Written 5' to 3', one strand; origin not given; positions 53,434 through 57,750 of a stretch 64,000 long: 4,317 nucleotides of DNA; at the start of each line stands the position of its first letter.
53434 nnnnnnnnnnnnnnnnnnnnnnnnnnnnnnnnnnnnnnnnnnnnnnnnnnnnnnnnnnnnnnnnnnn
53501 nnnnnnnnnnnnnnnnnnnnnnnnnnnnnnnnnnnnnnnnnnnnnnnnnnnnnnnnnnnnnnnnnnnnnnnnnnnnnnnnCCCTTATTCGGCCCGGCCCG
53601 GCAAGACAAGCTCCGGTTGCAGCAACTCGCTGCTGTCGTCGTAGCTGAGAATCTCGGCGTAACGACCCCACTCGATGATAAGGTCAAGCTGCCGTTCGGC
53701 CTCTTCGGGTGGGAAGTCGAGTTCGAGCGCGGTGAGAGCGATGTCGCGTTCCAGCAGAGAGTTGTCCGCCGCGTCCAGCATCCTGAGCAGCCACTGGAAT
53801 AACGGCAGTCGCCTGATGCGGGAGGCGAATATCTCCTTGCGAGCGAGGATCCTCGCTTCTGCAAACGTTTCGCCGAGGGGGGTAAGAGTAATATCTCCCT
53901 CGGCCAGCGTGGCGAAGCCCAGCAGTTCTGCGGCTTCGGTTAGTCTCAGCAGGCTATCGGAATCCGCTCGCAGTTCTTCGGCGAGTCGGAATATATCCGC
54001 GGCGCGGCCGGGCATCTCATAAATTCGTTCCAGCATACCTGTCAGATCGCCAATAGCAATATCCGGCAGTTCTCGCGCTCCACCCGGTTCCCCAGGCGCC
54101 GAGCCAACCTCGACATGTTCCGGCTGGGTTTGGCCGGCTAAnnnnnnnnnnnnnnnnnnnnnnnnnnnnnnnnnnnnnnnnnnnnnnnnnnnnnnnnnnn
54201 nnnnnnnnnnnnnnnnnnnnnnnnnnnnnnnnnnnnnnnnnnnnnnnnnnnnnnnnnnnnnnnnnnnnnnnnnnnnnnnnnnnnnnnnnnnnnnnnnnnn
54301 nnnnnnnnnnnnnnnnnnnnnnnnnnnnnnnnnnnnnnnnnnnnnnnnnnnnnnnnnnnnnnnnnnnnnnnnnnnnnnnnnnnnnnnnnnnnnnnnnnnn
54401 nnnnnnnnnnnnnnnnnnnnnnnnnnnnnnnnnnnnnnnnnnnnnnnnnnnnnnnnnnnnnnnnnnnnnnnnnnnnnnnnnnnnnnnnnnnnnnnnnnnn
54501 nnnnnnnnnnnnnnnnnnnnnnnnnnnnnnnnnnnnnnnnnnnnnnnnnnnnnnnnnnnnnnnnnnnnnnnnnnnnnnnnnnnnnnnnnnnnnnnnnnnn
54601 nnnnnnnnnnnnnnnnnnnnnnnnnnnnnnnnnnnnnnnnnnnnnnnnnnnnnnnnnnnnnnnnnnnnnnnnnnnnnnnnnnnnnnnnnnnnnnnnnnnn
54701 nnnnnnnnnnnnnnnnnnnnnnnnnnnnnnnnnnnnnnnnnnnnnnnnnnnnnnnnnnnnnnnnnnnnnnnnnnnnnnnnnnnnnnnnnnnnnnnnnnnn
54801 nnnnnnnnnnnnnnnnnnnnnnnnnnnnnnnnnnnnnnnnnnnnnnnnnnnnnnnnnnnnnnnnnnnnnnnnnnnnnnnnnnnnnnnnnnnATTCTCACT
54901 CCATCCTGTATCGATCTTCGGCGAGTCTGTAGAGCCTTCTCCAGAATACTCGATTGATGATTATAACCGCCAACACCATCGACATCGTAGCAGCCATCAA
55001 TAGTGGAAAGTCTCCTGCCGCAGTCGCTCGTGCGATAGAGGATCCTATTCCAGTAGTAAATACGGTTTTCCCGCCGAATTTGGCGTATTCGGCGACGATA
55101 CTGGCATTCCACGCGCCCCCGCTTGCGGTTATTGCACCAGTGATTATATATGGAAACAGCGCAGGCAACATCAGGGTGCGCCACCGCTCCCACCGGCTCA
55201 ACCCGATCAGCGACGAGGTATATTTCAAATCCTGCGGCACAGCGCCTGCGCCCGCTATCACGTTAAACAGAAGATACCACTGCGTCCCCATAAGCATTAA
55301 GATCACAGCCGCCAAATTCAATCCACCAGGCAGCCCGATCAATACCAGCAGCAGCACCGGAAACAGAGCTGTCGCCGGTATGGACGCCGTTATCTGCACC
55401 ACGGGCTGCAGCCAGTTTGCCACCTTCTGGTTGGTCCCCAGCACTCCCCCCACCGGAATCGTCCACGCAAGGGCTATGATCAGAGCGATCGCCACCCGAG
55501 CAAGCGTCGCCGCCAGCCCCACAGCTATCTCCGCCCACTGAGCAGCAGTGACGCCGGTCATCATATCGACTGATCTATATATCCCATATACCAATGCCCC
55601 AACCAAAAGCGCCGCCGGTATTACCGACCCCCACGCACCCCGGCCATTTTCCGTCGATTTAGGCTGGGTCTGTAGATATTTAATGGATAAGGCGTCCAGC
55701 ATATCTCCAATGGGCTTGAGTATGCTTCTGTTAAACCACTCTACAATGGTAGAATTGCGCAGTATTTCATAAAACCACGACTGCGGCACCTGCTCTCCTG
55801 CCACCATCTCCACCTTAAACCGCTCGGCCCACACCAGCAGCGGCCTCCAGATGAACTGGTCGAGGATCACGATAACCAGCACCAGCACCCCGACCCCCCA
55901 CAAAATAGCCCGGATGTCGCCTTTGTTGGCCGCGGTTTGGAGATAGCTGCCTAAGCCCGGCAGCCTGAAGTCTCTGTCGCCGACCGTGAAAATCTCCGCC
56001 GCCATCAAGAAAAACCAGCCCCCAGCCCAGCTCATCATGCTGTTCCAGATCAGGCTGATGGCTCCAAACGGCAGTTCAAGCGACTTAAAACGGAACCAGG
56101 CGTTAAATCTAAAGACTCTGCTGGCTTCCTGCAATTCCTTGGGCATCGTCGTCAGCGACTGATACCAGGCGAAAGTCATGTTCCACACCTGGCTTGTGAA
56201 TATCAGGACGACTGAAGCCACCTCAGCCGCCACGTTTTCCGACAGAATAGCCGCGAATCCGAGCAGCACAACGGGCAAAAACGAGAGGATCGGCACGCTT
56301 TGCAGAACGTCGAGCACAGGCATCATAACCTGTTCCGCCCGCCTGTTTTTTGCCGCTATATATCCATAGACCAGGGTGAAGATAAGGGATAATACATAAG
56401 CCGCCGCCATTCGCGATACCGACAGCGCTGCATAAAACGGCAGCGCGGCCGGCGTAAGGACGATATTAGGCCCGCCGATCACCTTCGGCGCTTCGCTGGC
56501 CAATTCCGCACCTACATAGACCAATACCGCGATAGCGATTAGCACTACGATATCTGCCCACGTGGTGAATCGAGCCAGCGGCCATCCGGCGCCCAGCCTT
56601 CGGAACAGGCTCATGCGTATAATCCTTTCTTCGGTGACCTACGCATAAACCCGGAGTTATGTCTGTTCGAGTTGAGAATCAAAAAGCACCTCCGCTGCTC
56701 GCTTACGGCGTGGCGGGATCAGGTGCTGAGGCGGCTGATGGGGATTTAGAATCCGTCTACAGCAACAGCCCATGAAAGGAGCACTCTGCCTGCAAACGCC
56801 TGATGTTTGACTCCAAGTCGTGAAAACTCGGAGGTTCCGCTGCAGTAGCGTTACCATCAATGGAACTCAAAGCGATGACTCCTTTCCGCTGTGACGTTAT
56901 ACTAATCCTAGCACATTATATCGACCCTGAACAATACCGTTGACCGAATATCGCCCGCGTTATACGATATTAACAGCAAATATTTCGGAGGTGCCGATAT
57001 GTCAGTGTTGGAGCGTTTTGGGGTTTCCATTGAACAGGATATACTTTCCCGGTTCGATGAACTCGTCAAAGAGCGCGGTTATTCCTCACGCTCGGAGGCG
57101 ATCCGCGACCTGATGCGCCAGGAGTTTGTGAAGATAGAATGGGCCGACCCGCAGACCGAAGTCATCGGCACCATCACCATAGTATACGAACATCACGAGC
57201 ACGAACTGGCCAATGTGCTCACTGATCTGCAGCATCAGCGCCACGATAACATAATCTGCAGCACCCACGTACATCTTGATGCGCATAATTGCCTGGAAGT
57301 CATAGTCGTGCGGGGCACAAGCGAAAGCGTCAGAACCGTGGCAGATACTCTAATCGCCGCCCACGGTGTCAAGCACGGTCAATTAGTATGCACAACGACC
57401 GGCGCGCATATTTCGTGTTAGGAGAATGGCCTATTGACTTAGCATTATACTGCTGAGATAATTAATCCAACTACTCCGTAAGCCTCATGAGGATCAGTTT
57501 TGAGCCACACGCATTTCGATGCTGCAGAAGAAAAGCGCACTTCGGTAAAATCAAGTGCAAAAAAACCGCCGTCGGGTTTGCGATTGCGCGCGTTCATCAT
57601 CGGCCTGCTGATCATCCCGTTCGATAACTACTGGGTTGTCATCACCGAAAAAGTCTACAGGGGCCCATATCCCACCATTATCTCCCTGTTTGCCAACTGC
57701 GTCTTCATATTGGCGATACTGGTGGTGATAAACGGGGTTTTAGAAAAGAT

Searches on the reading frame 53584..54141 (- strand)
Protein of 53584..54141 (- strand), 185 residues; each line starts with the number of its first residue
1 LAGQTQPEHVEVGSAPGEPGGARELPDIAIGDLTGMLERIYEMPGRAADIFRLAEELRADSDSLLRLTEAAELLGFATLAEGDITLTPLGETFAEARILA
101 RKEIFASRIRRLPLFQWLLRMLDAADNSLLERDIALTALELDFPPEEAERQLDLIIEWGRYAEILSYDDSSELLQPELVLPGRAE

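Call 55: search_solved_structures(query=window:53584-54141:-, max_evalue=1)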
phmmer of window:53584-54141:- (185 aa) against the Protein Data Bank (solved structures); distinct sequences matched with E-value up to 1: 2.
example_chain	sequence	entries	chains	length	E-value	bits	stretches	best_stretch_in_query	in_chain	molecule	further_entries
3aqo_A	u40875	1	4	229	0.38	14.1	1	34-150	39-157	Probable SecDF protein-export membrane protein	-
7ju4_B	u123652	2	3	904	0.43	13.9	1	33-116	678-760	Flagellar-associated protein 172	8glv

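Call 94: predict_structure(protein=window:53584-54141:-)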
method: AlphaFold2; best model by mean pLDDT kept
length: 185 residues; sequences in the alignment: 1
mean_pLDDT: 51.7   pTM: 0.35
mean pLDDT of the five models: 51.7, 47.6, 45.4, 40.6, 38.1
residues with pLDDT >= 90: 0; 70-90: 7; 50-70: 99; < 50: 79
segments of 3 or more residues with pLDDT < 50: 1-28, 108-115, 131-134, 158-185
pLDDT, mean of each block of 10 residues (from residue 1): 41 38 39 65 64 69 65 63 62 65 52 49 49 49 55 51 37 30 30
secondary structure, 60 per line:
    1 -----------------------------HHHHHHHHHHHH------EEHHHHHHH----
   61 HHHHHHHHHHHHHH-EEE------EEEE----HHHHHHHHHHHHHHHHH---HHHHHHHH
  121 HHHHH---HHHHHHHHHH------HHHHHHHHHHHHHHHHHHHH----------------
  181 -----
elements in order: H30-41 H50-56 H61-74 E76-78 E85-88 H93-109 H113-125 H129-138 H145-164

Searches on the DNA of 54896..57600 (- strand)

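Call 22: search_rna_families(source=window, start=56500, end=57600, threshold=evalue, max_evalue=10, show_alignments=2)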
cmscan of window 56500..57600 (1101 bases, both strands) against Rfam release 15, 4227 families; matches with E-value up to 10: 2.
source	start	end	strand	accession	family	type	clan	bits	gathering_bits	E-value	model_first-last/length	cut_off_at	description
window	57208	57293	+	RF04247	bZIP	Gene; sRNA;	-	16.9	41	6.4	1-72/72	no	bZIP non canonical Hac1/Xbp1 intron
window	56668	56740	+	RF01128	sR43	Gene; snRNA; snoRNA; CD-box;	-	12.1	45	3.7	1-56/56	no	Small nucleolar RNA sR42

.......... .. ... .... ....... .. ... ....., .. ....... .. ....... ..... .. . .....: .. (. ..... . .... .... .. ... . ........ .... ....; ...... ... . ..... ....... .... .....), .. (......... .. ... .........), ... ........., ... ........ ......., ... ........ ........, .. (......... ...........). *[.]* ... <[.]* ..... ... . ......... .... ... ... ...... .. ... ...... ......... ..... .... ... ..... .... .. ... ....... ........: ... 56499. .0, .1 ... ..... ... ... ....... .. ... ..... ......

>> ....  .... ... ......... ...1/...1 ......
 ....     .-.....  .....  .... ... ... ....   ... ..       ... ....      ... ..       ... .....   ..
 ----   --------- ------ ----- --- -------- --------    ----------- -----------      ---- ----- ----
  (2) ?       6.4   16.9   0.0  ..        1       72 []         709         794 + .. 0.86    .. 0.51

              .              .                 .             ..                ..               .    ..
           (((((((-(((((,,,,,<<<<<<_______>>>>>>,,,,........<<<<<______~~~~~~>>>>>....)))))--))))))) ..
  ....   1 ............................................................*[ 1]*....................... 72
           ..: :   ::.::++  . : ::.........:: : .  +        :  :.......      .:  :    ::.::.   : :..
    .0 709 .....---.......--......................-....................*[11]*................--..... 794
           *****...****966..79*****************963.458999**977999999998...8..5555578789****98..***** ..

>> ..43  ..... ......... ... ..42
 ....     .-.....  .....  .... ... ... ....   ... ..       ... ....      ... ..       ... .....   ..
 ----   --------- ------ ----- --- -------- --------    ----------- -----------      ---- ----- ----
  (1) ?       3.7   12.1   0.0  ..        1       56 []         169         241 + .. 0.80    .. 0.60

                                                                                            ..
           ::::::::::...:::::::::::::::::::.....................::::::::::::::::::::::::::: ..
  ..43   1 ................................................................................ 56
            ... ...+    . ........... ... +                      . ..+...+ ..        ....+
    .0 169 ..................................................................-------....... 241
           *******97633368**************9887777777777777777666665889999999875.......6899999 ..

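Call 62: search_rna_families(sources=[L068, L074, L049, L059, L066, L081, L026], threshold=gathering)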
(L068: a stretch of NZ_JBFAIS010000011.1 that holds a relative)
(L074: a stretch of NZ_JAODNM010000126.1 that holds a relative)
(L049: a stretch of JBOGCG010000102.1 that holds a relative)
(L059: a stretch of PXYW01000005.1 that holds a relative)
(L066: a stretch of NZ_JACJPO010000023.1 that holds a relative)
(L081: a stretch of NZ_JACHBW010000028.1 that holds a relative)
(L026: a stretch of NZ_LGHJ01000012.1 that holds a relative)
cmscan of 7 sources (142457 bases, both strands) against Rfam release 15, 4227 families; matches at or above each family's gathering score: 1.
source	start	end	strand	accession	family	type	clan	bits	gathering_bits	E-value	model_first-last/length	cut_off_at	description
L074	1159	1232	+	RF00005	tRNA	Gene; tRNA;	CL00001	67.2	29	4.1e-12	1-71/71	no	tRNA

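Call 63: search_rna_families(sources=[L007, L008, L009, L018, L019, L022, L024, L031, L033, L036, L042, L043, L047, L048, L054, L057, L061, L067, L071, L083], threshold=gathering)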
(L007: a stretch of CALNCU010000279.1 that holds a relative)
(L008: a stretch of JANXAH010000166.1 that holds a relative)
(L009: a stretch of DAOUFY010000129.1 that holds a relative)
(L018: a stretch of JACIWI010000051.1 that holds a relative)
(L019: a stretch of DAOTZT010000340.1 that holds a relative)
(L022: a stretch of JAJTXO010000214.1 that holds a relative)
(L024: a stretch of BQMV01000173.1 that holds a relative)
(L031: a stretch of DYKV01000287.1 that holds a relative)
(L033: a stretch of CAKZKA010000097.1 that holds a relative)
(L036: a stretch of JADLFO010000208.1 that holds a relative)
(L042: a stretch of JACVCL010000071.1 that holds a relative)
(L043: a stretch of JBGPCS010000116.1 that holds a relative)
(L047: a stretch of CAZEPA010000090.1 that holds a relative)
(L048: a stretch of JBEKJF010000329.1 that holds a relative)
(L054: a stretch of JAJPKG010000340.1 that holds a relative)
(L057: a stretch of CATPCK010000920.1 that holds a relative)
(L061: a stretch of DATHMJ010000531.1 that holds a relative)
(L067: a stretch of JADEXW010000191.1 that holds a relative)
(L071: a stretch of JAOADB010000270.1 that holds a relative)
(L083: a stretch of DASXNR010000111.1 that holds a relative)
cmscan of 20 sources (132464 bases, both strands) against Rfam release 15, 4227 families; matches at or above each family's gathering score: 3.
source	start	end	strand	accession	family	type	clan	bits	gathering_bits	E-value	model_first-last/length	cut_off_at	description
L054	4476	4649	+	RF00380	Magnesium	Cis-reg; riboswitch;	-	123.2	44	8.6e-27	1-169/169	no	M-box riboswitch aptamer (ykoK leader)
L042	10300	10374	-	RF00005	tRNA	Gene; tRNA;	CL00001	65.9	29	8.6e-12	1-71/71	no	tRNA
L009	6515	6586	+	RF00005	tRNA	Gene; tRNA;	CL00001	61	29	1.9e-10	1-71/71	no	tRNA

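Call 67: search_rna_families(sources=[L046, L079, L025, L010, L013, L014, L016], threshold=gathering)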
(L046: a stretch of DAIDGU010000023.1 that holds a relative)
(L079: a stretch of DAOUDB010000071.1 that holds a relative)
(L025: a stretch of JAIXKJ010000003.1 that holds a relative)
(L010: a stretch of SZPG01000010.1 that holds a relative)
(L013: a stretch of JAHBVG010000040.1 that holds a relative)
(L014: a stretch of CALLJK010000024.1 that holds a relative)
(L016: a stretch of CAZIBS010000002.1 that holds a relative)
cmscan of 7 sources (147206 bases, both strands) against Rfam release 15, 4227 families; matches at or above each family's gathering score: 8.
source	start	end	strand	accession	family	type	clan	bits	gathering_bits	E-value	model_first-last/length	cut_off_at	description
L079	9602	9806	+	RF00380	Magnesium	Cis-reg; riboswitch;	-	132.7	44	3e-29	1-169/169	no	M-box riboswitch aptamer (ykoK leader)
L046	4691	4864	+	RF00380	Magnesium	Cis-reg; riboswitch;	-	122.3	44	1.6e-26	1-169/169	no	M-box riboswitch aptamer (ykoK leader)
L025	9456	9621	+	RF00380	Magnesium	Cis-reg; riboswitch;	-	122.1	44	1.8e-26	1-169/169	no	M-box riboswitch aptamer (ykoK leader)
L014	1587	1658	-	RF00005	tRNA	Gene; tRNA;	CL00001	75.6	29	2.1e-14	1-71/71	no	tRNA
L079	14401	14472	-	RF00005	tRNA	Gene; tRNA;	CL00001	75.3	29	2.5e-14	1-71/71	no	tRNA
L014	9819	9894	+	RF00005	tRNA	Gene; tRNA;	CL00001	63.8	29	3.7e-11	1-71/71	no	tRNA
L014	19959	20029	-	RF00005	tRNA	Gene; tRNA;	CL00001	59.7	29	4.9e-10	1-71/71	no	tRNA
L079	1365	1495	+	RF01725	SAM-I-IV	Cis-reg; riboswitch;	CL00012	50.1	41.1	7.5e-05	1-99/99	no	SAM-I/IV (S-adenosyl methionine) riboswitch aptamer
